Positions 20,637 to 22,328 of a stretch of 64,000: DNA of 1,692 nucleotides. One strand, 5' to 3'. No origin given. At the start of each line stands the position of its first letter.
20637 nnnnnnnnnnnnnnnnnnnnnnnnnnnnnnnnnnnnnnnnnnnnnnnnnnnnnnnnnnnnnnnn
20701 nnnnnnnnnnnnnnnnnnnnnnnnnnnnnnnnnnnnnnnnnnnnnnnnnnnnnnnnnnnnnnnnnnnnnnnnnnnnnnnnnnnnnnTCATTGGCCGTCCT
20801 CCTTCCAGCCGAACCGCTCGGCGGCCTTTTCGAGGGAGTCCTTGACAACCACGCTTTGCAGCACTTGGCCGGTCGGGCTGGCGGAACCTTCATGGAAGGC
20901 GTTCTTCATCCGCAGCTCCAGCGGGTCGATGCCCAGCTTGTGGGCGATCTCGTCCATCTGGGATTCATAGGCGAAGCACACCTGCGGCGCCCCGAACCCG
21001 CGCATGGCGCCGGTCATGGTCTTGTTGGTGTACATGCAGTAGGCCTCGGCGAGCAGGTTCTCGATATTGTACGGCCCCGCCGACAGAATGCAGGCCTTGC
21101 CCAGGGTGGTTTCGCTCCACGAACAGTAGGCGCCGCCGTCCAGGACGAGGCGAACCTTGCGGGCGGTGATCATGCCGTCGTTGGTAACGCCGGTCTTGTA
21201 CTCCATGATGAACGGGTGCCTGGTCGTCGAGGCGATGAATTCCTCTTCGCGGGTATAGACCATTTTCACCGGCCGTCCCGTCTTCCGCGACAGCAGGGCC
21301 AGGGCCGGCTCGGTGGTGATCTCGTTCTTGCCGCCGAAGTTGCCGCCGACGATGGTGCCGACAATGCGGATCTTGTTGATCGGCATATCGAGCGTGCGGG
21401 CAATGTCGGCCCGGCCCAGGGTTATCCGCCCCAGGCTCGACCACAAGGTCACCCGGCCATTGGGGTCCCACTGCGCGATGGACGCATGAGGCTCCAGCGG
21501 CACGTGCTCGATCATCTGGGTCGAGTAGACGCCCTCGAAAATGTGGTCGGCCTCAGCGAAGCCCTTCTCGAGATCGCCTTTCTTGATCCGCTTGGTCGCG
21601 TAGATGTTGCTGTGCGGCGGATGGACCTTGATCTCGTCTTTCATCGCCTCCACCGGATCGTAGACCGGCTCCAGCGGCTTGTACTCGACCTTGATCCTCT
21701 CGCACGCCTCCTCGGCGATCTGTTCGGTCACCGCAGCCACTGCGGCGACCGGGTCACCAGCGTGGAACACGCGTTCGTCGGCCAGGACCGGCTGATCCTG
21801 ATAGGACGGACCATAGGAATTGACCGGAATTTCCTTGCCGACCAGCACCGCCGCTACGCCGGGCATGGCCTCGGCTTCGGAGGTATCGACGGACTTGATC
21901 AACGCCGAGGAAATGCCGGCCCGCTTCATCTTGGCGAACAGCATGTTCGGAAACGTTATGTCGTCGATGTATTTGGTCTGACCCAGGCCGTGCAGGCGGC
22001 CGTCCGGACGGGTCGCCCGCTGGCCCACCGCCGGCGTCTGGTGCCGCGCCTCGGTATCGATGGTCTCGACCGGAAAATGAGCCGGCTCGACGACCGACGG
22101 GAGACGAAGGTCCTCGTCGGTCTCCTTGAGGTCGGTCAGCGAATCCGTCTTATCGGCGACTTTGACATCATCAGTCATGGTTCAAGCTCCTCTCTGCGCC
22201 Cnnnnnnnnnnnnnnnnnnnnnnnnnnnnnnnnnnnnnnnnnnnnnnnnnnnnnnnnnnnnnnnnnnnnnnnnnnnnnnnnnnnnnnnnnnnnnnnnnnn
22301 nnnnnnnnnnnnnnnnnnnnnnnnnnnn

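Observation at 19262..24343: Four-subunit (FAD / 2Fe-2S / split Mo-L / split Mo-M) molybdenum hydroxylase operon with GntR regulator and a CinA/PncC-like gene: same architecture as Se-dependent nicotinate dehydrogenase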

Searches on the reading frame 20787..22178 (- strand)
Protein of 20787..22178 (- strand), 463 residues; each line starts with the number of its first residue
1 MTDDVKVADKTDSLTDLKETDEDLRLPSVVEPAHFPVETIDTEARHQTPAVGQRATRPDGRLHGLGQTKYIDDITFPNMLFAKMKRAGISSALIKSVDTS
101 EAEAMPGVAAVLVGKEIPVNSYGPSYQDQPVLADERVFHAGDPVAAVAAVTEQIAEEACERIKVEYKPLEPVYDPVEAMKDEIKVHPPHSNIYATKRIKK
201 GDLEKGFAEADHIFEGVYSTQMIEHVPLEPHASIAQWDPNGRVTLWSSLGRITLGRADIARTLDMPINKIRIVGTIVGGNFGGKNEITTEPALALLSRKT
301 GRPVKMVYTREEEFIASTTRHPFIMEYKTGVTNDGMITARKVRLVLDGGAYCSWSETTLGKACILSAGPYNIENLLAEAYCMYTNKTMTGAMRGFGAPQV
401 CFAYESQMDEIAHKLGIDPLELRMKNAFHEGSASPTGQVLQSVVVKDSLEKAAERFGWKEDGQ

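Call 3: search_protein_families(library=pfam, proteins=[window:20787-22178:-])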
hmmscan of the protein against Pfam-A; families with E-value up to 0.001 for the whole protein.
window:20787-22178:- (463 aa): 2 families
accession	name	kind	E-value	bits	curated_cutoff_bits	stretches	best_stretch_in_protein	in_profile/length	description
PF02738.23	MoCoBD_1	-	2e-85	286.2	27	1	186-427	2-244/244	Molybdopterin cofactor-binding domain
PF01315.27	Ald_Xan_dh_C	-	1.1e-26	93.8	31.3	1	66-169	2-109/110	Aldehyde oxidase and xanthine dehydrogenase, a/b hammerhead domain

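Call 4: search_protein_families(library=ncbifam, proteins=[window:20787-22178:-])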
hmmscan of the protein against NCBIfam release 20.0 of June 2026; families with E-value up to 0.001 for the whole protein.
window:20787-22178:- (463 aa): 13 families
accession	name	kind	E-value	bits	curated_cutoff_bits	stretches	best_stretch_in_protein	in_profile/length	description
TIGR03196.1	pucD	equivalog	6.6e-107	358.8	783.65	1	52-442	4-392/763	xanthine dehydrogenase subunit D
NF043082.1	XdhA_XDHase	equivalog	2.2e-95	320.4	780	1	51-460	1-425/758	xanthine dehydrogenase subunit XdhA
NF007426.0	PRK09970.1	equivalog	4.1e-94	316.1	916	1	50-460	5-428/761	xanthine dehydrogenase molybdenum-binding subunit XdhA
TIGR03194.1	4hydrxCoA_A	equivalog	3.1e-93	313.6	994.55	1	61-460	7-411/746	4-hydroxybenzoyl-CoA reductase subunit alpha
TIGR03311.1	Se_dep_XDH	equivalog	4.2e-87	293.1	830.45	1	38-452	149-566/848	selenium-dependent xanthine dehydrogenase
NF045668.1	pterin_aldehy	equivalog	2.7e-79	267.3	1100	1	38-452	162-591/905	molybdopterin-dependent aldehyde oxidoreductase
NF041018.1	glyceraldDH_alpha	equivalog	2.5e-69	234.5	790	1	51-430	3-394/741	glyceraldehyde dehydrogenase subunit alpha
TIGR02965.1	xanthine_xdhB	equivalog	1.6e-63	215.1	849.5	1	60-450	10-400/758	xanthine dehydrogenase molybdopterin binding subunit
TIGR03313.1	Se_sel_red_Mo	hypoth_equivalog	2.4e-62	210.9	1101.9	2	188-432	349-592/951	molybdopterin-dependent oxidoreductase Mo/Fe-S-binding subunit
NF041671.1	peri_hyde_PaoC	equivalog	1.7e-58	198.7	1180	1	43-460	10-419/735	aldehyde oxidoreductase molybdenum-binding subunit PaoC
NF040766.1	CODH_aero_grp5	exception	9.1e-52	176.2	950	1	50-428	4-396/785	aerobic carbon-monoxide dehydrogenase large subunit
TIGR02416.1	CO_dehy_Mo_lg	equivalog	1.3e-43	149.3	991.15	1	66-431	8-398/770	aerobic carbon-monoxide dehydrogenase large subunit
TIGR02969.1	mam_aldehyde_ox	subfamily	9.6e-40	136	1912.3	1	40-440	566-960/1330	aldehyde oxidase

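Call 5: search_solved_structures(query=window:20787-22178:-, max_evalue=1e-20, show_alignments=1)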
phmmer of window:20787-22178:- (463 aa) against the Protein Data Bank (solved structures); distinct sequences matched with E-value up to 1e-20: 40.
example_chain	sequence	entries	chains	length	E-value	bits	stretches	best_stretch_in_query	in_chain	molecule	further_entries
3hrd_A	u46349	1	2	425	1.1e-83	285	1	51-455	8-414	Nicotinate dehydrogenase large molybdopterin subunit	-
1rm6_A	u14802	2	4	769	5e-58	200.5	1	49-460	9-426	4-hydroxybenzoyl-CoA reductase alpha subunit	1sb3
1sij_A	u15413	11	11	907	1.7e-55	192.1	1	79-451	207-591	Aldehyde oxidoreductase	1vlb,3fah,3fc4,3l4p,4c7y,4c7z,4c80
3sr6_C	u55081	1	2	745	1.4e-50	176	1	61-443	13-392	Xanthine dehydrogenase/oxidase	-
1fiq_C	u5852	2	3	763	1.4e-50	176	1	61-443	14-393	XANTHINE OXIDASE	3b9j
3etr_C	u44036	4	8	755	1.4e-50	175.9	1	61-443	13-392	Xanthine dehydrogenase/oxidase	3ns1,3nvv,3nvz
3nrz_C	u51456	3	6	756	1.4e-50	175.9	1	61-443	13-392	Xanthine dehydrogenase/oxidase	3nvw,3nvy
3eub_C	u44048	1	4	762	1.4e-50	175.9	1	61-443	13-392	Xanthine dehydrogenase/oxidase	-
1n5x_A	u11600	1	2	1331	2.3e-50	175.2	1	51-443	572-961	Xanthine Dehydrogenase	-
1fo4_A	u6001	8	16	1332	2.3e-50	175.2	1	51-443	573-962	XANTHINE DEHYDROGENASE | Xanthine dehydrogenase/oxidase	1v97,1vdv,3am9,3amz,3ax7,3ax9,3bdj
3una_A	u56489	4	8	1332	2.3e-50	175.2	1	51-443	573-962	Xanthine dehydrogenase/oxidase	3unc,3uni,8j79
4yrw_A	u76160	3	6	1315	5.2e-48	167.5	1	51-442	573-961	Xanthine dehydrogenase/oxidase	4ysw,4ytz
1wyg_A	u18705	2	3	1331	5.3e-48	167.4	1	51-442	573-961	Xanthine dehydrogenase/oxidase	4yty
6adj_A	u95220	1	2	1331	5.3e-48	167.4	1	51-442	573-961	Xanthine dehydrogenase/oxidase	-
2e3t_A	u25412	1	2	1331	5.3e-48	167.4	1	51-442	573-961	Xanthine dehydrogenase/oxidase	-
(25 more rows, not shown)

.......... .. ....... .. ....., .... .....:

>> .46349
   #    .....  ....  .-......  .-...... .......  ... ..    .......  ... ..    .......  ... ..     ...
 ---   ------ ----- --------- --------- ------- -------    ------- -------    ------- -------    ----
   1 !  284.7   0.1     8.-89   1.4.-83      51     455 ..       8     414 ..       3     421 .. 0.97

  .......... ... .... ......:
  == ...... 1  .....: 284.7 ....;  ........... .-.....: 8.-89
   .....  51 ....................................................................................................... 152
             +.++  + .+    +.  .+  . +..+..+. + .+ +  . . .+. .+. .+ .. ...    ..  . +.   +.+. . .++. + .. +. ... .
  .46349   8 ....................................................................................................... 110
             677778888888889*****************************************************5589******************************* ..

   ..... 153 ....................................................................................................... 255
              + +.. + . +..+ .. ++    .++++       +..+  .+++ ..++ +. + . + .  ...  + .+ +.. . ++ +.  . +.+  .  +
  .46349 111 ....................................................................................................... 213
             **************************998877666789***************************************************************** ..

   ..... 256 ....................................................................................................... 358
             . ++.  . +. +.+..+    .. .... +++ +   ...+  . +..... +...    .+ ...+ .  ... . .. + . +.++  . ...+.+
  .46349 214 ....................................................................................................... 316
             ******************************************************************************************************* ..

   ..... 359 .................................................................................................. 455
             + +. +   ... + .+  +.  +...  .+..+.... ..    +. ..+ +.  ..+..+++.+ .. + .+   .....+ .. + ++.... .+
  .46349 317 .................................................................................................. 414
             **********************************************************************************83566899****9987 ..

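Call 27: search_solved_structures(query=window:20787-22178:-, max_evalue=1e-45, show_alignments=5)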
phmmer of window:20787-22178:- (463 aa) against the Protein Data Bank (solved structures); distinct sequences matched with E-value up to 1e-45: 21.
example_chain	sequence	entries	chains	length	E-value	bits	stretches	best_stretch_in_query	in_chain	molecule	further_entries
3hrd_A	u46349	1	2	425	1.1e-83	285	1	51-455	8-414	Nicotinate dehydrogenase large molybdopterin subunit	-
1rm6_A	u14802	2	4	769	5e-58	200.5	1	49-460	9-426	4-hydroxybenzoyl-CoA reductase alpha subunit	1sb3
1sij_A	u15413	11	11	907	1.7e-55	192.1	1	79-451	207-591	Aldehyde oxidoreductase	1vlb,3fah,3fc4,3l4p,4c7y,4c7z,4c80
3sr6_C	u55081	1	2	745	1.4e-50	176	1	61-443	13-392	Xanthine dehydrogenase/oxidase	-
1fiq_C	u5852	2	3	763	1.4e-50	176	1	61-443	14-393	XANTHINE OXIDASE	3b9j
3etr_C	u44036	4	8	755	1.4e-50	175.9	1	61-443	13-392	Xanthine dehydrogenase/oxidase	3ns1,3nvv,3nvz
3nrz_C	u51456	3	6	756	1.4e-50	175.9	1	61-443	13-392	Xanthine dehydrogenase/oxidase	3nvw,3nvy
3eub_C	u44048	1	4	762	1.4e-50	175.9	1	61-443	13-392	Xanthine dehydrogenase/oxidase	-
1n5x_A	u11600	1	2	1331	2.3e-50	175.2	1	51-443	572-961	Xanthine Dehydrogenase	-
1fo4_A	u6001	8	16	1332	2.3e-50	175.2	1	51-443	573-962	XANTHINE DEHYDROGENASE | Xanthine dehydrogenase/oxidase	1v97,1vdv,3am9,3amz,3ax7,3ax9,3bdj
3una_A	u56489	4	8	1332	2.3e-50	175.2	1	51-443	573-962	Xanthine dehydrogenase/oxidase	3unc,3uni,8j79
4yrw_A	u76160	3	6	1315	5.2e-48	167.5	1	51-442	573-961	Xanthine dehydrogenase/oxidase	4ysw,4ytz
1wyg_A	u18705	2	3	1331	5.3e-48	167.4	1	51-442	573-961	Xanthine dehydrogenase/oxidase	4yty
6adj_A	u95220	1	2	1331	5.3e-48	167.4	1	51-442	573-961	Xanthine dehydrogenase/oxidase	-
2e3t_A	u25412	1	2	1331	5.3e-48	167.4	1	51-442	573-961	Xanthine dehydrogenase/oxidase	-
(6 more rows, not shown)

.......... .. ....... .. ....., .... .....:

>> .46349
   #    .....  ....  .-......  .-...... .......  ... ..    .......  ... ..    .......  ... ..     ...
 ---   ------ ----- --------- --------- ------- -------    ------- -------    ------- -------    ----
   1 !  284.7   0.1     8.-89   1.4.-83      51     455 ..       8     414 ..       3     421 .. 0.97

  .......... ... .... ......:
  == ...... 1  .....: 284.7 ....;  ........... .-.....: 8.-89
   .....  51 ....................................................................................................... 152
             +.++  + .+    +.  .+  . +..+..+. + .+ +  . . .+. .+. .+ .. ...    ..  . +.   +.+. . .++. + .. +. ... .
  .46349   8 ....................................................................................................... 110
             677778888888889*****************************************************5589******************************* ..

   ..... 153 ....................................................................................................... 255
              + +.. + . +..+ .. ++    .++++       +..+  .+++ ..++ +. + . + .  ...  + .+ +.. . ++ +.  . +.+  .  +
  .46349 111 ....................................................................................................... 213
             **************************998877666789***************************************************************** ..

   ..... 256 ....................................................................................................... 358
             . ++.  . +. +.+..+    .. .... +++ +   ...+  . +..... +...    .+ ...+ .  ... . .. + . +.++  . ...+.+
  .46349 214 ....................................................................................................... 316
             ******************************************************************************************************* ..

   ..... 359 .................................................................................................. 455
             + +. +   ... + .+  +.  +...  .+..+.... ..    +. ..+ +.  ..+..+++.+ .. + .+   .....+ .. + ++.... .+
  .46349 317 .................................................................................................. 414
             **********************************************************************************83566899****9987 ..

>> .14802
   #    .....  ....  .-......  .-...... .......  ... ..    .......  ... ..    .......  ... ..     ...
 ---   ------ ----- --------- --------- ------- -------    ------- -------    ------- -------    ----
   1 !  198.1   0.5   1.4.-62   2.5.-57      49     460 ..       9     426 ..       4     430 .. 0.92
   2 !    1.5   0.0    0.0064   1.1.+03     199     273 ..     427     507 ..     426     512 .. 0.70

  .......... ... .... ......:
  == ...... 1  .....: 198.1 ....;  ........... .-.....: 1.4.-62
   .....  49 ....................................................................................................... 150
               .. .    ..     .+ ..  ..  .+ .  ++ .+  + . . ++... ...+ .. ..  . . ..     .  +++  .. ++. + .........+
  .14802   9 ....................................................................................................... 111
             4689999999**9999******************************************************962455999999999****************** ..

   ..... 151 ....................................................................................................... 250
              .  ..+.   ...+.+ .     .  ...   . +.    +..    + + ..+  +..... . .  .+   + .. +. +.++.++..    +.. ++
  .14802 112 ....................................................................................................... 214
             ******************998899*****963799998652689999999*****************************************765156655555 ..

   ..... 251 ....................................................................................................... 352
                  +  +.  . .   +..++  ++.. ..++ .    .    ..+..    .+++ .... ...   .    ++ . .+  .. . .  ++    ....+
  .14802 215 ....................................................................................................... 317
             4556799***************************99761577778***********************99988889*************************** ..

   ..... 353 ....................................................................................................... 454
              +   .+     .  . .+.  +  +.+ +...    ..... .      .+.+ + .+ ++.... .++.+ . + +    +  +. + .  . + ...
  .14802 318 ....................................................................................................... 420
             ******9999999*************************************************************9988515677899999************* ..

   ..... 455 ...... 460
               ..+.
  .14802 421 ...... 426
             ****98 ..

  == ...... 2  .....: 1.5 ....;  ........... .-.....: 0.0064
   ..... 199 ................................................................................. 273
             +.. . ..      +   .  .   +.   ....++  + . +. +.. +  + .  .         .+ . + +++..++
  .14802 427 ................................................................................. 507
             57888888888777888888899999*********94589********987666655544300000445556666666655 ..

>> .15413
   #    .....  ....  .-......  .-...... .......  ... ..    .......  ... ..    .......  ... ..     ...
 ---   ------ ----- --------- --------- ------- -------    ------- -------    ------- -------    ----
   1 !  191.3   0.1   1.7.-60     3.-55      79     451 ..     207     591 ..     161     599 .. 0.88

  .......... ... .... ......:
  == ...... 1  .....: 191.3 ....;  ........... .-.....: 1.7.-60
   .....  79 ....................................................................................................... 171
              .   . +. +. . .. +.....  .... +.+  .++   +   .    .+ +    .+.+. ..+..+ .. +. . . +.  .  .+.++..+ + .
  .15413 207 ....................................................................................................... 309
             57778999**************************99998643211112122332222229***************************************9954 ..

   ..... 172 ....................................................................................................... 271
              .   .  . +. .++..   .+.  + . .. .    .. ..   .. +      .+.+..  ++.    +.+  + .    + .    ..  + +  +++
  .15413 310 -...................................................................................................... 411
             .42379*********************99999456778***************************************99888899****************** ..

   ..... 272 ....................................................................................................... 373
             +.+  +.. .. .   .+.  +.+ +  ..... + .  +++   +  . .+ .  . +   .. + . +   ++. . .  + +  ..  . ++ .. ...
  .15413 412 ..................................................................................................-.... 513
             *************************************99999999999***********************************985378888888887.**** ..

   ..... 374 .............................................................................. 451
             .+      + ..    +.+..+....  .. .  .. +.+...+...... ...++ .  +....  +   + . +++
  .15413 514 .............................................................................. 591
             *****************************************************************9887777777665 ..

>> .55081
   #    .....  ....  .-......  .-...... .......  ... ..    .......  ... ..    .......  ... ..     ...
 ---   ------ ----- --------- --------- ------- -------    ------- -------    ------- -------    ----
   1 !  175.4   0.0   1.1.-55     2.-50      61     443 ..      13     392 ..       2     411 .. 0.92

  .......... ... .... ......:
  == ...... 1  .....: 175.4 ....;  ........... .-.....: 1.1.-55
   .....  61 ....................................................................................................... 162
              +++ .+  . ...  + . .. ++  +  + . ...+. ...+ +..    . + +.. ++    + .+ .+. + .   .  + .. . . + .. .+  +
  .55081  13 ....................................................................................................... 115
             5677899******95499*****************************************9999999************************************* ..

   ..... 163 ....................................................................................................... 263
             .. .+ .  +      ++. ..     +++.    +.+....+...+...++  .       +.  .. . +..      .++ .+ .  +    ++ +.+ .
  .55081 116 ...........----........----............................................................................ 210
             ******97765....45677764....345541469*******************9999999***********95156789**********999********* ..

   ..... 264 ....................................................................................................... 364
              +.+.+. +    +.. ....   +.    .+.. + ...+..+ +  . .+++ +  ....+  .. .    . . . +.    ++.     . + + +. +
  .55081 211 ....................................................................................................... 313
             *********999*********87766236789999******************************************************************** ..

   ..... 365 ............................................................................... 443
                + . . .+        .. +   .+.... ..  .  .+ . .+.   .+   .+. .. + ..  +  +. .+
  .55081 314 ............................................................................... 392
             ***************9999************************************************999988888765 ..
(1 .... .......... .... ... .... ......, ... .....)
